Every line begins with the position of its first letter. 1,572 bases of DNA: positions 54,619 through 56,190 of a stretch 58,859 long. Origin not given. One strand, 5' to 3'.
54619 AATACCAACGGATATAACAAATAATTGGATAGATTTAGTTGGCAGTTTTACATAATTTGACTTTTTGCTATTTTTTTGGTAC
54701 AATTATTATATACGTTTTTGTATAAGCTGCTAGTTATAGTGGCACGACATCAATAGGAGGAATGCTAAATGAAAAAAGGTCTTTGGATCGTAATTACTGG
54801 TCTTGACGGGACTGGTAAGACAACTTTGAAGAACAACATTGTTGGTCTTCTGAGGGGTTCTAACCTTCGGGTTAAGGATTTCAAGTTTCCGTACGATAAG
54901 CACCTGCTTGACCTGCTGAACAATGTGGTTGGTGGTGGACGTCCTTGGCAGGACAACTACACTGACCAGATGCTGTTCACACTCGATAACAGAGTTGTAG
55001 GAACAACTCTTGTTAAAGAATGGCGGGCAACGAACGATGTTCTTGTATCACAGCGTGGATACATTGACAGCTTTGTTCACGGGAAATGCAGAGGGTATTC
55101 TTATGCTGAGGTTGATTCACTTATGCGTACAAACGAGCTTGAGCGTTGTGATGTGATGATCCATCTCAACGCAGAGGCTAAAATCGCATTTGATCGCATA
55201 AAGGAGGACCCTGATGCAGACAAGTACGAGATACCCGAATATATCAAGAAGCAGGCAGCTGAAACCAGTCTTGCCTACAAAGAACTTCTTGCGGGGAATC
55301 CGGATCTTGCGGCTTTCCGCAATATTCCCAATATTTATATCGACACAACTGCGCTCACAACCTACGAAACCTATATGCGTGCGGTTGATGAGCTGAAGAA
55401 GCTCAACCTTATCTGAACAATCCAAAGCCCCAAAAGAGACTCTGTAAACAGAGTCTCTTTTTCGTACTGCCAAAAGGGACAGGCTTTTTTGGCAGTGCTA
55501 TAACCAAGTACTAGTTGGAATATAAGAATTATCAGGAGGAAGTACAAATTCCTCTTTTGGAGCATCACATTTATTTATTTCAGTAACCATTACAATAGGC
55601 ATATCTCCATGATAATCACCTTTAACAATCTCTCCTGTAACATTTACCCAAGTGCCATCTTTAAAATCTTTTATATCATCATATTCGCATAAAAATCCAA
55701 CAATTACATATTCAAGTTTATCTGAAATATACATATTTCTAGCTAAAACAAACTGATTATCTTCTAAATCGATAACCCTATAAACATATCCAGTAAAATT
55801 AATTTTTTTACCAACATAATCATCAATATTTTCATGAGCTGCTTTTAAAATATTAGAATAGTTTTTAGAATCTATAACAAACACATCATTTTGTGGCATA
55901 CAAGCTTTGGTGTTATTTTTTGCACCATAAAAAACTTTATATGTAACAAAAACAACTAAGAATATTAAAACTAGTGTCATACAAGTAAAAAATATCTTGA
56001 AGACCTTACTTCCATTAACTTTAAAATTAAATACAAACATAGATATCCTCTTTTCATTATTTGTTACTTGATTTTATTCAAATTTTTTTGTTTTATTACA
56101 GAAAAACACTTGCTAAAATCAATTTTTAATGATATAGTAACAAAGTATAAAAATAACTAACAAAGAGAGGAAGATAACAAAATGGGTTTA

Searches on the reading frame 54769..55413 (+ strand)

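Call 74: search_protein_families(library=pfam, proteins=[window:54769-55413:+], max_evalue=0.01)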
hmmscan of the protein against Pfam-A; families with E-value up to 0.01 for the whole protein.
window:54769-55413:+ (215 aa): 4 families
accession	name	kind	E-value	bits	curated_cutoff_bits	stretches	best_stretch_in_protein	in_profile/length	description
PF02223.23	Thymidylate_kin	-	0.00022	21.4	27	1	9-173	1-162/185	Thymidylate kinase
PF13238.12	AAA_18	-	0.0017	19.2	29.4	0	7-150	1-114/128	AAA domain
PF13521.12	AAA_28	-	0.0019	18.9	27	0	7-23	2-18/164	AAA domain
PF03266.21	NTPase_1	-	0.0039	17.5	23.9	1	7-38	2-33/168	NTPase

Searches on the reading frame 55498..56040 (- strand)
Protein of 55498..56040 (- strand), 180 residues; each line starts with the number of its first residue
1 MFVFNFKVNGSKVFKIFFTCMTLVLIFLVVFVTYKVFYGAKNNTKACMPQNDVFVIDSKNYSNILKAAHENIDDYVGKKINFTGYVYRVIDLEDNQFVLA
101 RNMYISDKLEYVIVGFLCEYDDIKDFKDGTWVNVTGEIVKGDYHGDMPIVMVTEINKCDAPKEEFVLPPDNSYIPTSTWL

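Call 94: find_encoding_contigs(protein=window:55498-56040:-, flank=10000, max_places=2)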
Protein window:55498-56040:- (180 aa): 1 contig read that carries it; 1 place shown.
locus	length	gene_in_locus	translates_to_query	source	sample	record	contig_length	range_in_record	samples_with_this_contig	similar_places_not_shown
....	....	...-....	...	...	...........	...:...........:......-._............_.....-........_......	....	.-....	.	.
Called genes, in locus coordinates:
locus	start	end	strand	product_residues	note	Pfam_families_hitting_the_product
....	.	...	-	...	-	?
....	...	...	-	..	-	-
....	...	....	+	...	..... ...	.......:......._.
